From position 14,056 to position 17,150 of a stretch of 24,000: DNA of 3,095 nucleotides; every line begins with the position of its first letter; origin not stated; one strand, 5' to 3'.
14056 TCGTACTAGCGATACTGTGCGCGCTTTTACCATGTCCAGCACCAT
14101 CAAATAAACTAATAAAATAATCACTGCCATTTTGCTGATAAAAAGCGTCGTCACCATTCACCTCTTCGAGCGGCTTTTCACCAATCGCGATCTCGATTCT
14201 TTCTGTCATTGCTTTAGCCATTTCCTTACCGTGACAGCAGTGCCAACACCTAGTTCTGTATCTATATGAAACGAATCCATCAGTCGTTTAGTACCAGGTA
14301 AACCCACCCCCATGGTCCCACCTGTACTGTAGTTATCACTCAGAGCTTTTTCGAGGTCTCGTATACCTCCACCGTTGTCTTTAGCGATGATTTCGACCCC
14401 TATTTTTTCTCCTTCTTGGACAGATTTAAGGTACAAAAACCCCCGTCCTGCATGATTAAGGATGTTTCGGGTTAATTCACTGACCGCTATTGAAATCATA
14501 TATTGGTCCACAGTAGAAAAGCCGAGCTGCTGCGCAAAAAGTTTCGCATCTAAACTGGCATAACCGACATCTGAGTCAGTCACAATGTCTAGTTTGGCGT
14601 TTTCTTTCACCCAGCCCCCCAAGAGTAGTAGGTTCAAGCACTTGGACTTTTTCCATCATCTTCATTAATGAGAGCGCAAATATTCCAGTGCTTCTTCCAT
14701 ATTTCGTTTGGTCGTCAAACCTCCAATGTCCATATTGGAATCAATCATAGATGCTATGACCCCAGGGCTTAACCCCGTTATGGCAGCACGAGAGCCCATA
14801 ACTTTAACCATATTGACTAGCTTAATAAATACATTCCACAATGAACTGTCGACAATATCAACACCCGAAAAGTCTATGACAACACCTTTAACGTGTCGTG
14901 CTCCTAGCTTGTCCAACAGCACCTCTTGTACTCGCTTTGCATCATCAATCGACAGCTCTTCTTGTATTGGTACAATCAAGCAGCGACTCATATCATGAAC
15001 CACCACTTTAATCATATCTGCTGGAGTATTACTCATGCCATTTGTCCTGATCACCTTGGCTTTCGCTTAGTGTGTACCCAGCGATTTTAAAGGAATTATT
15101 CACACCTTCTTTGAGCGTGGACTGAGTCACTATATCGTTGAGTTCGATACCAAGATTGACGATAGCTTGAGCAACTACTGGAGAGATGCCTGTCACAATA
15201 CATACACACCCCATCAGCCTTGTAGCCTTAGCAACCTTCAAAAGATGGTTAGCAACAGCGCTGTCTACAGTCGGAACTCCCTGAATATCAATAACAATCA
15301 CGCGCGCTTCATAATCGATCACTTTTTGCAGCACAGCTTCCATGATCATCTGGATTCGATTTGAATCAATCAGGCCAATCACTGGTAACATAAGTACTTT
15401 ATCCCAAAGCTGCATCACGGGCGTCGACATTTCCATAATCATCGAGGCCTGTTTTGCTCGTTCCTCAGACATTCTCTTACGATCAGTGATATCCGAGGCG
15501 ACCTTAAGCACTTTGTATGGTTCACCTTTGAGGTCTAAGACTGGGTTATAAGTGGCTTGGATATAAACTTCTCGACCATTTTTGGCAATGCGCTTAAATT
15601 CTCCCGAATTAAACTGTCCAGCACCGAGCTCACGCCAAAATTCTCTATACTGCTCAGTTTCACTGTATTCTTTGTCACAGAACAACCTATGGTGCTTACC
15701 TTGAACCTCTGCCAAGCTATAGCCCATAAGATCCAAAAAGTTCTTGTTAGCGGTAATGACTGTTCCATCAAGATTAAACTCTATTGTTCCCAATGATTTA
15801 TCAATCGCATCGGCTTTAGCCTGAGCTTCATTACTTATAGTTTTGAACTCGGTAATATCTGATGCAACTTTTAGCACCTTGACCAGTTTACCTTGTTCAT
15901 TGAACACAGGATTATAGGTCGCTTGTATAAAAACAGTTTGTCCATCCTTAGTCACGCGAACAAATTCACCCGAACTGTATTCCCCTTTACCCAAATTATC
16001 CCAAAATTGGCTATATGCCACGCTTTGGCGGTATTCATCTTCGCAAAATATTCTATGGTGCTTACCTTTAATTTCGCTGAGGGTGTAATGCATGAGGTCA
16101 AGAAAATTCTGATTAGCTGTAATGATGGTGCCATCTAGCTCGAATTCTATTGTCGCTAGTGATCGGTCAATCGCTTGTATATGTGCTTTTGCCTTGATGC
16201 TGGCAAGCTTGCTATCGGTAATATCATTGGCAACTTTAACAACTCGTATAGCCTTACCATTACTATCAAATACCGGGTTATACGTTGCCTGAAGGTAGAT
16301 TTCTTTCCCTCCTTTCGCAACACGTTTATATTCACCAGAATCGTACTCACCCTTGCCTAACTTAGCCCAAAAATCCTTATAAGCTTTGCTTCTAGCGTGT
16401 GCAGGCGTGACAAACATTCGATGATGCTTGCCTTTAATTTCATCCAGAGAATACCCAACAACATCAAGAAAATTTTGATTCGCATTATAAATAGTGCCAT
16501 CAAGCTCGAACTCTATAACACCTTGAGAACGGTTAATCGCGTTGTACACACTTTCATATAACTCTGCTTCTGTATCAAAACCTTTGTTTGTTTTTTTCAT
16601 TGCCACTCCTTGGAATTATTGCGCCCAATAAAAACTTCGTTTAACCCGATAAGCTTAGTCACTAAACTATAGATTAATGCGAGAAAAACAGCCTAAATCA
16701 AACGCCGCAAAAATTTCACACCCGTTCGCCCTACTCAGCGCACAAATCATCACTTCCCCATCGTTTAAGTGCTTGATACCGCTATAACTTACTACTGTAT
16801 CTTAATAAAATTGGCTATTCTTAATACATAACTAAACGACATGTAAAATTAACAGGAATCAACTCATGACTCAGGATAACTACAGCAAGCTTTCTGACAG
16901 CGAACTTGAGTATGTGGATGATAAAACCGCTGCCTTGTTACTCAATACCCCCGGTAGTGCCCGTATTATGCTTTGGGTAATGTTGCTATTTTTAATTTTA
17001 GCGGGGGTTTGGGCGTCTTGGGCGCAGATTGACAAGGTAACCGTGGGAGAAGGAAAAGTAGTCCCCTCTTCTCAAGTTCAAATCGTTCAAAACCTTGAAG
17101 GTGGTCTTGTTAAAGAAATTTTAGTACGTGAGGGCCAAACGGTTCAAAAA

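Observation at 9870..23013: Stressosome-phosphorelay-HD-GYP operon back-to-back with a LapD/LapG c-di-GMP effector and T1SS operon: candidate stress-to-detachment circuit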

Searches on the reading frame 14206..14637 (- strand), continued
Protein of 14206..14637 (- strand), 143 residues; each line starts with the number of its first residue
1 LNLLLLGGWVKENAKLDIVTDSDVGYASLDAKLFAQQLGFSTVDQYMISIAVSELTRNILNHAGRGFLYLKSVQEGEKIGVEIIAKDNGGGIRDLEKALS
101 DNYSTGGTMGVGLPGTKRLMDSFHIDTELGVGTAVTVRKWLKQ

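Call 32: find_encoding_contigs(protein=P0103, flank=10000, max_places=1)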
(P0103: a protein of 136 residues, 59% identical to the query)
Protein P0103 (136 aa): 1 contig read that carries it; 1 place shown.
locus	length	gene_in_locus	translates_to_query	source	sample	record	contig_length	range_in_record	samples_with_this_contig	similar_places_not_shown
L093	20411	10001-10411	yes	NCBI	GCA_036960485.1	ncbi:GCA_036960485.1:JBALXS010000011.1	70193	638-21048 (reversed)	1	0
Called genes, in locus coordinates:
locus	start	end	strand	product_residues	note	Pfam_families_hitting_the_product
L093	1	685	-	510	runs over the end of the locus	PF00884:Sulfatase, PF01663:Phosphodiest, PF16347:SGSH_C, PF12411:Choline_sulf_C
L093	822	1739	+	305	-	PF00126:HTH_1, PF03466:LysR_substrate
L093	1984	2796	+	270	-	PF00497:SBP_bac_3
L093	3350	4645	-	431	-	PF07992:Pyr_redox_2 (weak), PF01946:Thi4 (weak), PF00070:Pyr_redox (weak), PF00890:FAD_binding_2, PF01266:DAO, PF01494:FAD_binding_3, PF12831:FAD_oxidored, PF13450:NAD_binding_8, +2 more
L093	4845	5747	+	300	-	PF00126:HTH_1, PF03466:LysR_substrate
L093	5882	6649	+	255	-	PF00497:SBP_bac_3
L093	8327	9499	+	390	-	PF08448:PAS_4, PF13426:PAS_9, PF08447:PAS_3, PF00989:PAS, PF08448:PAS_4, PF13426:PAS_9, PF08447:PAS_3, PF01740:STAS, +1 more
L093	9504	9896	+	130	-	PF01740:STAS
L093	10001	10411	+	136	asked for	PF13581:HATPase_c_2, PF02518:HATPase_c (weak)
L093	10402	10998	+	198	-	PF07228:SpoIIE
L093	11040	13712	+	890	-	PF00512:HisKA, PF02518:HATPase_c, PF00072:Response_reg, PF01627:Hpt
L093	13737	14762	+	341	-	PF00072:Response_reg, PF13487:HD_5, PF01966:HD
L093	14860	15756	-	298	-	PF00126:HTH_1, PF03466:LysR_substrate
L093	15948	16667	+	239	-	PF00106:adh_short, PF08659:KR, PF13561:adh_short_C2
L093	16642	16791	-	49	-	PF06296:RelE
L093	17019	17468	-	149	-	PF02566:OsmC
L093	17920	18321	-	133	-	-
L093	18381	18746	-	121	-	PF04237:YjbR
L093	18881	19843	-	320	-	PF00126:HTH_1, PF03466:LysR_substrate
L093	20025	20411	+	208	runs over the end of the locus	PF02798:GST_N, PF13417:GST_N_3, PF13409:GST_N_2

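Call 33: find_encoding_contigs(protein=P0018, flank=10000, max_places=1)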
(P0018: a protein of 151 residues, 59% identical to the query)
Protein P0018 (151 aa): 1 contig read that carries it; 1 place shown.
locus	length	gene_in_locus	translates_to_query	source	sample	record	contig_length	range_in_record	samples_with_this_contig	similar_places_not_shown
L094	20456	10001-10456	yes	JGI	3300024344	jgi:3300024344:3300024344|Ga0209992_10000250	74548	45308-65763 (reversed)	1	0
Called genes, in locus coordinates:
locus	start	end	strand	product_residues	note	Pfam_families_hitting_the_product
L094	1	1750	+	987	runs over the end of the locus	PF05228:CHASE4, PF01590:GAF, PF13185:GAF_2, PF00512:HisKA, PF02518:HATPase_c, PF00072:Response_reg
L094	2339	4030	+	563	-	PF00496:SBP_bac_5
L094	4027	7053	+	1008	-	PF12729:4HB_MCP_1 (weak), PF00512:HisKA, PF02518:HATPase_c, PF00072:Response_reg, PF01627:Hpt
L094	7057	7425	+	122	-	PF00072:Response_reg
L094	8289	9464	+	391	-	PF00989:PAS, PF08448:PAS_4, PF13426:PAS_9, PF08447:PAS_3, PF08448:PAS_4, PF13426:PAS_9, PF08447:PAS_3, PF01740:STAS, +2 more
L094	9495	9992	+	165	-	PF01740:STAS, PF13466:STAS_2 (faint)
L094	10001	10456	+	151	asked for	PF13581:HATPase_c_2, PF02518:HATPase_c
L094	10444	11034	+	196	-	PF07228:SpoIIE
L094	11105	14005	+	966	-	PF00512:HisKA, PF02518:HATPase_c, PF00072:Response_reg, PF01627:Hpt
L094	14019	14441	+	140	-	PF00072:Response_reg, PF23198:PDE8A_N (weak)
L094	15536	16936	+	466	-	PF12151:MVL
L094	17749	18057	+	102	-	-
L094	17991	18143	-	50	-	-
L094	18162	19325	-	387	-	-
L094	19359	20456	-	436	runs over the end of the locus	PF03062:MBOAT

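Call 96: search_protein_families(library=pfam, proteins=[L091:6874-7845:+, L091:7861-8214:+, L091:8642-9226:+, L091:9219-12392:+, L091:12373-13515:+, L091:5126-6733:-, L091:13704-14708:+], max_evalue=0.00001)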
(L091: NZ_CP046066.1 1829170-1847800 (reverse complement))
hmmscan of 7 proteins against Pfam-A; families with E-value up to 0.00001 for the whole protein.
L091:6874-7845:+ (323 aa): 2 families
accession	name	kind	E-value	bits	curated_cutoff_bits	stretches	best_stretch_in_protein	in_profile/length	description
PF11563.14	Protoglobin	-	4.1e-29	102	25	1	31-178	6-154/158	Protoglobin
PF01740.26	STAS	-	4.6e-14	52.5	22.6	1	203-302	8-106/106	STAS domain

L091:7861-8214:+ (117 aa): 0 families

L091:8642-9226:+ (194 aa): 0 families

L091:9219-12392:+ (1057 aa): 7 families
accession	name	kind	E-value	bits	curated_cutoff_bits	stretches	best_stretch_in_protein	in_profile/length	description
PF00072.30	Response_reg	-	4.5e-46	156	30.2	2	696-812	1-110/111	Response regulator receiver domain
PF02518.31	HATPase_c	-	4.5e-31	108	26.4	1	412-525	1-108/111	Histidine kinase-, DNA gyrase B-, and HSP90-like ATPase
PF00512.31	HisKA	-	4.2e-21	75.2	26.9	1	301-365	2-66/66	His Kinase A (phospho-acceptor) domain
PF00989.32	PAS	-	5.4e-11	42.9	22.6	1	166-276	4-112/113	PAS fold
PF01627.28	Hpt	-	3.7e-10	40.3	24.6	1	876-949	2-78/84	Hpt domain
PF13426.13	PAS_9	-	5e-10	40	27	1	174-278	2-102/103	PAS domain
PF13188.13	PAS_8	-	9.6e-07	28.9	21.8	1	165-219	3-57/65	PAS domain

L091:12373-13515:+ (380 aa): 3 families
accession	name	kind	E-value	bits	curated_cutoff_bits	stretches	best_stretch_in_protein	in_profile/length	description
PF13487.12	HD_5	-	7.6e-31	107.6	27.2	1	167-343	6-169/170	HD domain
PF00072.30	Response_reg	-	1.1e-27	96.9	30.2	1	12-122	1-110/111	Response regulator receiver domain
PF01966.28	HD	-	1.4e-16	61.3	22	1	176-312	2-115/116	HD domain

L091:5126-6733:- (535 aa): 4 families
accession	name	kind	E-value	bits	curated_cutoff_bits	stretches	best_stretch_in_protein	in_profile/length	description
PF00015.26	MCPsignal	-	1e-43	149.6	34.6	1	316-500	1-171/172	Methyl-accepting chemotaxis protein (MCP) signalling domain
PF08447.18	PAS_3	-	4.6e-19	68.9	25.6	1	48-131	2-88/89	PAS fold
PF13426.13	PAS_9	-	1.5e-10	41.7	27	1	41-126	7-91/103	PAS domain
PF00989.32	PAS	-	7.6e-06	26.3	22.6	0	45-124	21-101/113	PAS fold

L091:13704-14708:+ (334 aa): 1 family
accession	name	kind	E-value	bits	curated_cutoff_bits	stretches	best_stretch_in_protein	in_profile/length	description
PF00072.30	Response_reg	-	2.6e-21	76.3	30.2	1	5-115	1-110/111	Response regulator receiver domain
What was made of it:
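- On V. vulnificus-type stressosome-TCS locus (RSTX-D1-D2): The globin type is seen in THAF191d, L091 (call 96).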

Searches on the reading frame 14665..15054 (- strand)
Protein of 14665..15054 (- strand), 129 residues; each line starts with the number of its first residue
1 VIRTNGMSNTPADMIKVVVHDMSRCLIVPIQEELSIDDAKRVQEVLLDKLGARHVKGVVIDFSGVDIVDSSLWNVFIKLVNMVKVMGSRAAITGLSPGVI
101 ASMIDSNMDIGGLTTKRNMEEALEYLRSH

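Call 3: search_protein_families(library=pfam, proteins=[window:14665-15054:-])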
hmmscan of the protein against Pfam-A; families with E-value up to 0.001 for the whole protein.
window:14665-15054:- (129 aa): 2 families
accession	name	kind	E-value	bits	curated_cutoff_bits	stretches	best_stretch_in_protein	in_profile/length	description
PF01740.26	STAS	-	8.7e-12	45.2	22.6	1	23-107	8-92/106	STAS domain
PF13466.11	STAS_2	-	4.8e-07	30.3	29.2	1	30-105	3-76/80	STAS domain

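Call 4: search_protein_families(library=ncbifam, proteins=[window:14665-15054:-])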
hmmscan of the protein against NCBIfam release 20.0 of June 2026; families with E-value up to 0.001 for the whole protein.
window:14665-15054:- (129 aa): 3 families
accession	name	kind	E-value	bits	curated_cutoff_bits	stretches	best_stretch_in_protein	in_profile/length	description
NF052652.1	YtvA_fam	equivalog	2.9e-10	40.1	250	1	24-123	144-243/243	YtvA family blue-light photoreceptor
TIGR00377.1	ant_ant_sig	superfamily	9.9e-07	28.6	53.45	1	20-101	8-89/108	anti-sigma factor antagonist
TIGR02886.1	spore_II_AA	equivalog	2.6e-06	27.4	114.75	1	22-99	6-83/106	anti-sigma F factor antagonist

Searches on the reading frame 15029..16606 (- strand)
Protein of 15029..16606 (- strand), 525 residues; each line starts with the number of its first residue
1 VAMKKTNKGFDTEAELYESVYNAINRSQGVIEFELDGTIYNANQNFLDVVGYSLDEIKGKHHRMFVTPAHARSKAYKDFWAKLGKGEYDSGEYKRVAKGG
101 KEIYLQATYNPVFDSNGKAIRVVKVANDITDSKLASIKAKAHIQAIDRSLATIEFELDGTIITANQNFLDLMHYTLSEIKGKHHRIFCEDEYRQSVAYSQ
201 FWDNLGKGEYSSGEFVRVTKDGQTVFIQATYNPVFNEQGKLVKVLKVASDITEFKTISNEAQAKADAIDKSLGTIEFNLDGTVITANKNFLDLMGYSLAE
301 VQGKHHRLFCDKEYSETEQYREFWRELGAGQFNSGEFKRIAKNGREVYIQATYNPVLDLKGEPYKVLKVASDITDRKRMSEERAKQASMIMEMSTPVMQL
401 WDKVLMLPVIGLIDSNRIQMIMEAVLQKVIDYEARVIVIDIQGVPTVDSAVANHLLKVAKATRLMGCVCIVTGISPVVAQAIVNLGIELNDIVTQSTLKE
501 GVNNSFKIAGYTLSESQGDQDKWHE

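Call 3: search_protein_families(library=pfam, proteins=[window:15029-16606:-])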
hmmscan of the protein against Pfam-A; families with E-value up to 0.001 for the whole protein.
window:15029-16606:- (525 aa): 9 families
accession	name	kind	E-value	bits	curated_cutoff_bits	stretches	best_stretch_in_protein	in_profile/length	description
PF08447.18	PAS_3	-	3.3e-50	168.7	25.6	3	41-126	3-89/89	PAS fold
PF08448.16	PAS_4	-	4.2e-38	130.4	23.1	3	273-378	7-110/110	PAS fold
PF13426.13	PAS_9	-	3.6e-36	124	27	3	158-253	10-103/103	PAS domain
PF00989.32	PAS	-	4.1e-21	75.5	22.6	3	275-373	15-113/113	PAS fold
PF01740.26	STAS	-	7.8e-13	48.6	22.6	1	401-488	7-94/106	STAS domain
PF08670.17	MEKHLA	-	4.5e-07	30.3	23.7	0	158-239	48-129/143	MEKHLA domain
PF13188.13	PAS_8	-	8.1e-07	29.2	21.8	0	277-318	17-56/65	PAS domain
PF22045.1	CmlS_C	-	2.2e-05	25.1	27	0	152-211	32-90/118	Chloramphenicol halogenase CmlS C-terminal domain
PF14731.12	Staphopain_pro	-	0.00032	21.2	27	0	188-290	20-123/169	Staphopain proregion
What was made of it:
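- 15029..16600 (-): rsbR: three PAS domains plus a C-terminal STAS domain (stressosome sensor subunit). Pfam finds PAS_3/PAS_4/PAS_9 three times plus STAS (call 3).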

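Call 4: search_protein_families(library=ncbifam, proteins=[window:15029-16606:-])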
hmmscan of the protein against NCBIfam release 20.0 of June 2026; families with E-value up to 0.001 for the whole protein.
window:15029-16606:- (525 aa): 18 families
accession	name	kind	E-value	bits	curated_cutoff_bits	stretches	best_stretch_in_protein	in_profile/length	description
TIGR00229.1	sensory_box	domain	5.8e-50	168.6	22.9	3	24-135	11-122/126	PAS domain S-box protein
NF052652.1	YtvA_fam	equivalog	5.9e-40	137.3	250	1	280-500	22-241/243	YtvA family blue-light photoreceptor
NF008467.0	PRK11359.1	equivalog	3.1e-29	101.5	857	3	145-259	144-256/800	oxygen-sensing cyclic-di-GMP phosphodiesterase DosP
NF010077.0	PRK13559.1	subfamily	7.4e-24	84.3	361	3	158-264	65-170/364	hypothetical protein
TIGR02938.1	nifL_nitrog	equivalog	1.3e-23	83.3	242.45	3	144-263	8-127/494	nitrogen fixation negative regulator NifL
NF045675.1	PhdiestaseDibA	equivalog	2.8e-22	78.8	980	3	26-133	87-193/623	phosphodiesterase DibA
NF052306.1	BluLightHisKinLov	equivalog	8.4e-22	77.5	450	3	158-259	44-144/334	blue-light-activated histidine kinase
NF008468.0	PRK11360.1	equivalog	2.2e-15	56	646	2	154-260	283-386/616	two-component system sensor histidine kinase AtoS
NF010076.0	PRK13557.1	subfamily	1.3e-12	47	631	1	158-258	52-151/540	histidine kinase famiy protein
NF007298.0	PRK09776.1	equivalog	7.7e-10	37.3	1135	1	34-259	319-548/1111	diguanylate cyclase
NF041880.1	EPS_EpsF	equivalog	5.4e-09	35.1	900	1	30-172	157-299/492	response regulator EpsF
NF052574.1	HisKinEspCMyxo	equivalog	5.1e-08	31.5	1200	0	282-380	309-405/785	serine histidine kinase EspC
TIGR02040.1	PpsR-CrtJ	equivalog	4.1e-07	29.4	275.4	0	25-66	260-302/442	transcriptional regulator PpsR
NF041831.1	NO_HK_NahK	exception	1.2e-06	26.8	1500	0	311-387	372-444/854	hybrid sensor histidine kinase/response regulator NahK/ErcS'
NF052573.1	HisKinEspAMyxo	equivalog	4e-06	25.1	1400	0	4-152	247-383/755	serine histidine kinase EspA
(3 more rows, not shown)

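Call 42: search_solved_structures(query=window:15029-16600:-, max_evalue=0.00001)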
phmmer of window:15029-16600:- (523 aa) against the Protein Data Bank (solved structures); distinct sequences matched with E-value up to 0.00001: 21.
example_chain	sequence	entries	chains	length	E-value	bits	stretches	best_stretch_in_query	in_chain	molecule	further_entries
7o0i_B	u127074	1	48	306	3.2e-40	141.7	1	378-512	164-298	Anti-anti-sigma factor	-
9o3z_A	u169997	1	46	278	7.8e-30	107.4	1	383-515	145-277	RsbR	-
9o3o_A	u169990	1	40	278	7.8e-30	107.4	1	383-515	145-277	STAS domain-containing protein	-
9o4r_A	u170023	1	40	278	7.8e-30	107.4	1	383-515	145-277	RsbR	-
7b0u_A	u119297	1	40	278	8e-30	107.4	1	383-515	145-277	RsbR protein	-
9o5l_A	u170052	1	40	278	1e-29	107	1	383-515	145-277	STAS domain-containing protein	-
9o4h_A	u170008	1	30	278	1e-29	107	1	383-515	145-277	RsbR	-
6qcm_CD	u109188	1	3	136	1e-29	107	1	384-506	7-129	RsbR protein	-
6qcm_CB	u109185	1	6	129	3e-29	105.5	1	386-506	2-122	RsbR protein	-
6qcm_AB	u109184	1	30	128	4.4e-29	104.9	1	387-506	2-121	RsbR protein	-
6qcm_AD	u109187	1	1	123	3.1e-19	72.5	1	384-475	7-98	RsbR protein,RsbR protein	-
2mwg_A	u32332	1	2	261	2.2e-14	56.5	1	278-500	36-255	Blue-light photoreceptor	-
3ewk_A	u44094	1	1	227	3.9e-12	49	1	33-164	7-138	Sensor protein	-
6qcm_A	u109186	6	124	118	1.3e-11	47.3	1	392-501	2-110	RsbS protein | RsbT antagonist protein RsbS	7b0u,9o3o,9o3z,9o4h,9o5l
6jhk_A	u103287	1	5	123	1.4e-11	47.2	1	392-501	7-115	RsbS negative regulator of sigma-B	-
7o0i_a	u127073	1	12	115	9.8e-07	31.2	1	395-499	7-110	RsbS, negative regulator of sigma-B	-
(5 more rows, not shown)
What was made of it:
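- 15029..16600 (-): The best solved match of the STAS region is the V. vulnificus stressosome RsbR, 7o0i_B, E 3e-40 (call 42).
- On Stressosome RsbRSTX module: The STAS region matches solved RsbR chains 7o0i, 7b0u and 6qcm (call 42).
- The RsbR STAS domain is closest to the V. vulnificus stressosome (call 42).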

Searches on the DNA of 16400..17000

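Call 93: search_rna_families(source=window, start=16400, end=17000, threshold=evalue, max_evalue=1)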
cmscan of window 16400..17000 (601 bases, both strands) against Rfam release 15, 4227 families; matches with E-value up to 1: 0.
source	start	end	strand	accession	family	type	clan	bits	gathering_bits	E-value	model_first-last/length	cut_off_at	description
